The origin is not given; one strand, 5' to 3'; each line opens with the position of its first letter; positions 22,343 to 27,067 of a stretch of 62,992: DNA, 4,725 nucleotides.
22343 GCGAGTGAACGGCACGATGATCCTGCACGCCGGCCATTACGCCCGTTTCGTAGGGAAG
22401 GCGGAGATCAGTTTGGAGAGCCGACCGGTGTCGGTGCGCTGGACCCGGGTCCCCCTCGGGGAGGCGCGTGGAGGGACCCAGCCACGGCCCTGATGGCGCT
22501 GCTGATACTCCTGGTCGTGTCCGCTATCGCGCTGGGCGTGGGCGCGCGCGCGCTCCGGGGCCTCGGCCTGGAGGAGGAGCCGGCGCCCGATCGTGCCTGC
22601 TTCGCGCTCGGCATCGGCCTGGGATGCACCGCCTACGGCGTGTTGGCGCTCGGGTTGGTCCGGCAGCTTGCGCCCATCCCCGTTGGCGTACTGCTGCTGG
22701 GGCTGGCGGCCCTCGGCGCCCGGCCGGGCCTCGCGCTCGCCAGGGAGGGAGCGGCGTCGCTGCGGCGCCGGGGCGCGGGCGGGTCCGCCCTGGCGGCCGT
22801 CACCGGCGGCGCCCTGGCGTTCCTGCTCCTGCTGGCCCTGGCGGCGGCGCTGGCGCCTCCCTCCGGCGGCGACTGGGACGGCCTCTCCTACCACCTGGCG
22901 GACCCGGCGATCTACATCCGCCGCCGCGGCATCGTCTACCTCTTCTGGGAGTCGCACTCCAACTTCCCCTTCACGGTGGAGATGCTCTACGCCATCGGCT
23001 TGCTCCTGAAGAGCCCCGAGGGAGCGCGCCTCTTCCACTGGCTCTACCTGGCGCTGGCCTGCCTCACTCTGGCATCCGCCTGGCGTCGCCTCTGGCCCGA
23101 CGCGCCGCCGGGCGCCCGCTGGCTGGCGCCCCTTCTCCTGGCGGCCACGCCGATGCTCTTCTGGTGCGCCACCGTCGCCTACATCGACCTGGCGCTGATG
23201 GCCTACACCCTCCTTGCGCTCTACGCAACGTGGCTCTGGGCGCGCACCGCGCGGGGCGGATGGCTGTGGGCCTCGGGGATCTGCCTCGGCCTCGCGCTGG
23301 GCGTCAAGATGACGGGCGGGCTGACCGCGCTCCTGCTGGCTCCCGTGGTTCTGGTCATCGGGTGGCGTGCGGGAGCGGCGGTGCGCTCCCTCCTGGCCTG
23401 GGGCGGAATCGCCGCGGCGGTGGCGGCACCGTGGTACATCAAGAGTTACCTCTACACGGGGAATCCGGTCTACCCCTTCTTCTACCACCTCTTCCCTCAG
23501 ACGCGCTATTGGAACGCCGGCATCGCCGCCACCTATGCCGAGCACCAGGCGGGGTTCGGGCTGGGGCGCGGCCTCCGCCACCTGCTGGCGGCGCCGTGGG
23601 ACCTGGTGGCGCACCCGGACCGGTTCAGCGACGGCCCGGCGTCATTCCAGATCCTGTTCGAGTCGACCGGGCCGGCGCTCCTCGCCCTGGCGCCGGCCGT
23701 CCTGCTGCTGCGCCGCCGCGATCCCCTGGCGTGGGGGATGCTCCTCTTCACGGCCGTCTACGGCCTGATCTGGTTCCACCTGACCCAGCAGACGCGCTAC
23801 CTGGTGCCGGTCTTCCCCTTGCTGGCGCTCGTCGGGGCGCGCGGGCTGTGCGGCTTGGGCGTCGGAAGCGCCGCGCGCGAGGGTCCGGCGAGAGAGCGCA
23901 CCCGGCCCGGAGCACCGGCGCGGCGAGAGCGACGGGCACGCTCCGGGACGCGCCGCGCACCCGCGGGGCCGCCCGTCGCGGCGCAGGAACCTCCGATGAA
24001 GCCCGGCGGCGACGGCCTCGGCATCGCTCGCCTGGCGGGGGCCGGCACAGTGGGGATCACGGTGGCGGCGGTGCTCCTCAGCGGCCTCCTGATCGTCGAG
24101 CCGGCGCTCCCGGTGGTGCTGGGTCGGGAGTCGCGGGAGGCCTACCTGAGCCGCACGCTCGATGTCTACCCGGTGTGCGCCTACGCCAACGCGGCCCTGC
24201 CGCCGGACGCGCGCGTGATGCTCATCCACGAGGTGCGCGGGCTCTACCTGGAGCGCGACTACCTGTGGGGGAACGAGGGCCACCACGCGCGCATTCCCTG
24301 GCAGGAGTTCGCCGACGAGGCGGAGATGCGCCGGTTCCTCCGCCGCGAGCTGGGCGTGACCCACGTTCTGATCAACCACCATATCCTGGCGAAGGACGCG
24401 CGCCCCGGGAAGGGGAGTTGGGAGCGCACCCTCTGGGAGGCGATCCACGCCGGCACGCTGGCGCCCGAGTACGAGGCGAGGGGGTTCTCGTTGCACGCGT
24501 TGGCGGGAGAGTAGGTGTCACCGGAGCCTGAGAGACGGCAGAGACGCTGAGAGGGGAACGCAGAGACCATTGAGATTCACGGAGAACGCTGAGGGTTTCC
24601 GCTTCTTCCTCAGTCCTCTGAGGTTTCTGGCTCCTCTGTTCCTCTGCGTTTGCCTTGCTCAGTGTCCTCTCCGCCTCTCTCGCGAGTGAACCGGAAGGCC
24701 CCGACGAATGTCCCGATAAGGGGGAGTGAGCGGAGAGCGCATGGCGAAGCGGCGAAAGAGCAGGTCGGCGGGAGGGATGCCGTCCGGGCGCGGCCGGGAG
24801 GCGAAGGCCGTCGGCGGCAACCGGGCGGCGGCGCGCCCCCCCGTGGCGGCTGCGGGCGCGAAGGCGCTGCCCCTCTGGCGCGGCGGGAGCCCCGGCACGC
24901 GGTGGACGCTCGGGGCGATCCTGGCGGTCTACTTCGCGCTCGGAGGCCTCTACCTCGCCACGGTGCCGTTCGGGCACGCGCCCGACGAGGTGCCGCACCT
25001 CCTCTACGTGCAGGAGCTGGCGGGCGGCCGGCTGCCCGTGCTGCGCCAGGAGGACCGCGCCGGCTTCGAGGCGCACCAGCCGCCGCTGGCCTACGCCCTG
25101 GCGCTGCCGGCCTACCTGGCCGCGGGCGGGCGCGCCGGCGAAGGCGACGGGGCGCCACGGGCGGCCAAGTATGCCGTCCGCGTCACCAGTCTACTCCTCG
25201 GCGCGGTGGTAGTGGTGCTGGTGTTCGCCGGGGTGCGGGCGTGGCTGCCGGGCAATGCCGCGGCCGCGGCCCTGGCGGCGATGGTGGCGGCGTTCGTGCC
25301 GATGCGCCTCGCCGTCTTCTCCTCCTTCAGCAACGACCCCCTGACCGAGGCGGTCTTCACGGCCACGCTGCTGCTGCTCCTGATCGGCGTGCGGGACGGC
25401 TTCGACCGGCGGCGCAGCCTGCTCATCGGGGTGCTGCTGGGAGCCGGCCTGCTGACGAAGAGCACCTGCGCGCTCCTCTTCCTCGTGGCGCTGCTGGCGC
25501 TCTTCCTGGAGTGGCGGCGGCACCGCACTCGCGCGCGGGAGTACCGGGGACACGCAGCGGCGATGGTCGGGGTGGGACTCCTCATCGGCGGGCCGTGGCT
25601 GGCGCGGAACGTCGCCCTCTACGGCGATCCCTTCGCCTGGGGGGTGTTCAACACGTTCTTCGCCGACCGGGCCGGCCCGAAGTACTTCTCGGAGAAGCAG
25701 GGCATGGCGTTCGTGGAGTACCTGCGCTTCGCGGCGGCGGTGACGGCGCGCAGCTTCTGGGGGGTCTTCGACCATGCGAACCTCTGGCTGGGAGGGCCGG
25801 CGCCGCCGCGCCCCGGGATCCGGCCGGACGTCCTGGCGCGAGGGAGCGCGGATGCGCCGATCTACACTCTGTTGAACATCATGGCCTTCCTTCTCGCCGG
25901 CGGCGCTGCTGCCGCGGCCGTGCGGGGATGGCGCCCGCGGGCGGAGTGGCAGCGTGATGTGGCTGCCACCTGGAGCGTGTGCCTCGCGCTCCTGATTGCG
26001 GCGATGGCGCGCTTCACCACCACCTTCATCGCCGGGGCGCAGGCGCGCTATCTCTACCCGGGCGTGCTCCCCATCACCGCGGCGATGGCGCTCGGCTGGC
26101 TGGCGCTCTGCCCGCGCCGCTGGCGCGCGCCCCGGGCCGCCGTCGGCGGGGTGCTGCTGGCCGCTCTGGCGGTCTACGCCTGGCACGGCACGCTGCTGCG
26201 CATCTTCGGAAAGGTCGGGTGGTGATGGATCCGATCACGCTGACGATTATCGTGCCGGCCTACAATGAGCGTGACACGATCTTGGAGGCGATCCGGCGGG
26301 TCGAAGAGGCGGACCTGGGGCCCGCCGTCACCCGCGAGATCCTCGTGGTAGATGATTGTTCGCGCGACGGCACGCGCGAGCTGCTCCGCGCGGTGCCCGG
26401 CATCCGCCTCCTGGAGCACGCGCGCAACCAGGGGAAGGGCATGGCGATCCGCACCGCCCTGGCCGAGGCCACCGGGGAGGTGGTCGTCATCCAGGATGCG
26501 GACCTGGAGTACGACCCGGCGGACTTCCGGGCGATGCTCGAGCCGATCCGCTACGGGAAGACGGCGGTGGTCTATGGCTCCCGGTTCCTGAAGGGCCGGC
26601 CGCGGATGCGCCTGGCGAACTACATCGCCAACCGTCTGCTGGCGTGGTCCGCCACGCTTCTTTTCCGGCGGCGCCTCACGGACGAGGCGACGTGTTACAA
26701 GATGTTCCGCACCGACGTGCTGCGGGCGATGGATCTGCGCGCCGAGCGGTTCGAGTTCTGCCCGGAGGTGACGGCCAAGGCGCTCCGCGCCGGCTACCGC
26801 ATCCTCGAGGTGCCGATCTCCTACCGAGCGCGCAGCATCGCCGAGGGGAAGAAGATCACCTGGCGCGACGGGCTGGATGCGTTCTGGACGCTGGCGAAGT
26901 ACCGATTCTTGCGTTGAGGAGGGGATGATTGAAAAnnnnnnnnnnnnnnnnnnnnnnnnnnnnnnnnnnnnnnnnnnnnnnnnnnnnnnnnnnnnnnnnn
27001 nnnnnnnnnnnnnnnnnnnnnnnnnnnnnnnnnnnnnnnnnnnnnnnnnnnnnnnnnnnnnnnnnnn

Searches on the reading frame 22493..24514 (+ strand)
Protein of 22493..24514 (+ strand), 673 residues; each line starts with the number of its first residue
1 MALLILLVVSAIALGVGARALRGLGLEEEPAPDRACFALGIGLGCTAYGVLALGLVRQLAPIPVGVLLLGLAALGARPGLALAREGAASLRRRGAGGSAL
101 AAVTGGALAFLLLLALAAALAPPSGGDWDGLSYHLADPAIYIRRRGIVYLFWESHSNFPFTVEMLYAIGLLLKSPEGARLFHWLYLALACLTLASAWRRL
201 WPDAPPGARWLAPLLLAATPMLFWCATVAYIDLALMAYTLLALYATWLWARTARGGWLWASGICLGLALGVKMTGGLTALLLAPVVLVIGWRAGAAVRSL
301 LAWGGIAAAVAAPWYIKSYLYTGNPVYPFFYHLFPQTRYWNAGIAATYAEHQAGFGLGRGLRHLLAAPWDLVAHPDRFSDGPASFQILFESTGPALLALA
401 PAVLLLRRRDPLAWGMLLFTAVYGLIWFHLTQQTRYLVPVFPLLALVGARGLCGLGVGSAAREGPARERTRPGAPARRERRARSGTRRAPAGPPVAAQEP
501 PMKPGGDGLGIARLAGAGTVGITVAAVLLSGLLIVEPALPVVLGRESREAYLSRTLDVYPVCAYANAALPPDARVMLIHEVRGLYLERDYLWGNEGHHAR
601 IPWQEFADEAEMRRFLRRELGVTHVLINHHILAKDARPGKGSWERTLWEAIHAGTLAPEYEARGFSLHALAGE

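Call 8: search_protein_families(library=pfam, proteins=[window:22493-24514:+], max_evalue=0.001)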
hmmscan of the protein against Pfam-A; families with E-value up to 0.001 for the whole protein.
window:22493-24514:+ (673 aa): 2 families
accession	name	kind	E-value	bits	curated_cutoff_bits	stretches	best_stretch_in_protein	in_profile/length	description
PF09594.16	GT87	-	1.4e-07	32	25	1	170-423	15-231/237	Glycosyltransferase family 87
PF02366.24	PMT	-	7.9e-06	26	22.7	1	178-295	85-205/245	Dolichyl-phosphate-mannose-protein mannosyltransferase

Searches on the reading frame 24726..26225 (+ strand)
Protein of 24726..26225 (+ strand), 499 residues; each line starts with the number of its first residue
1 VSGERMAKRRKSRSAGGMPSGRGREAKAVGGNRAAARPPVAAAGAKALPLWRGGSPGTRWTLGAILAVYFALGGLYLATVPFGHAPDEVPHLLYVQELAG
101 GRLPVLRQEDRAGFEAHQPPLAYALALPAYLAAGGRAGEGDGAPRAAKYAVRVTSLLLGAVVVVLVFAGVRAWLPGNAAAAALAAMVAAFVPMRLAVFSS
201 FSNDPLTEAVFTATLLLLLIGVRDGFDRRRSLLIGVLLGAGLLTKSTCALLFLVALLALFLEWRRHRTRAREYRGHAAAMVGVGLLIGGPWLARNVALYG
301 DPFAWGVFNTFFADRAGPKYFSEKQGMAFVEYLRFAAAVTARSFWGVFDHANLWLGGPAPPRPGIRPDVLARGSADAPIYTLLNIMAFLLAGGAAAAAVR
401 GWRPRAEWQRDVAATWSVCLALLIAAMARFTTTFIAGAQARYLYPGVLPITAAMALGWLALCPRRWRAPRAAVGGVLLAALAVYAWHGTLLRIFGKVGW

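Call 8: search_protein_families(library=pfam, proteins=[window:24726-26225:+], max_evalue=0.001)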
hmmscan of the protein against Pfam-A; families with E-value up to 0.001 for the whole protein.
window:24726-26225:+ (499 aa): 2 families
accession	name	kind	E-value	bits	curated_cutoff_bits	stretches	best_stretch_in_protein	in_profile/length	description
PF13231.12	PMT_2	-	2.8e-10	41.1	26.1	1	149-277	22-145/160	Dolichyl-phosphate-mannose-protein mannosyltransferase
PF09913.15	DUF2142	-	1.4e-08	34.4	30.1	1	145-282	121-244/395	Predicted membrane protein (DUF2142)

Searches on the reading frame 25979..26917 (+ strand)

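Call 8: search_protein_families(library=pfam, proteins=[window:25979-26917:+], max_evalue=0.001)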
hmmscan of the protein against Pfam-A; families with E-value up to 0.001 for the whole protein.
window:25979-26917:+ (312 aa): 3 families
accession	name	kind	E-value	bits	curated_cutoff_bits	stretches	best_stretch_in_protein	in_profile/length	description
PF00535.33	Glycos_transf_2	-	1.6e-30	106.7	23.3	1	89-248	1-164/168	Glycosyl transferase family 2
PF13641.12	Glyco_tranf_2_3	-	4.6e-07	30.5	27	1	88-251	3-174/230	Glycosyltransferase like family 2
PF13704.12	Glyco_tranf_2_4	-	0.00011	23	27.5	1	96-175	2-81/98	Glycosyl transferase family 2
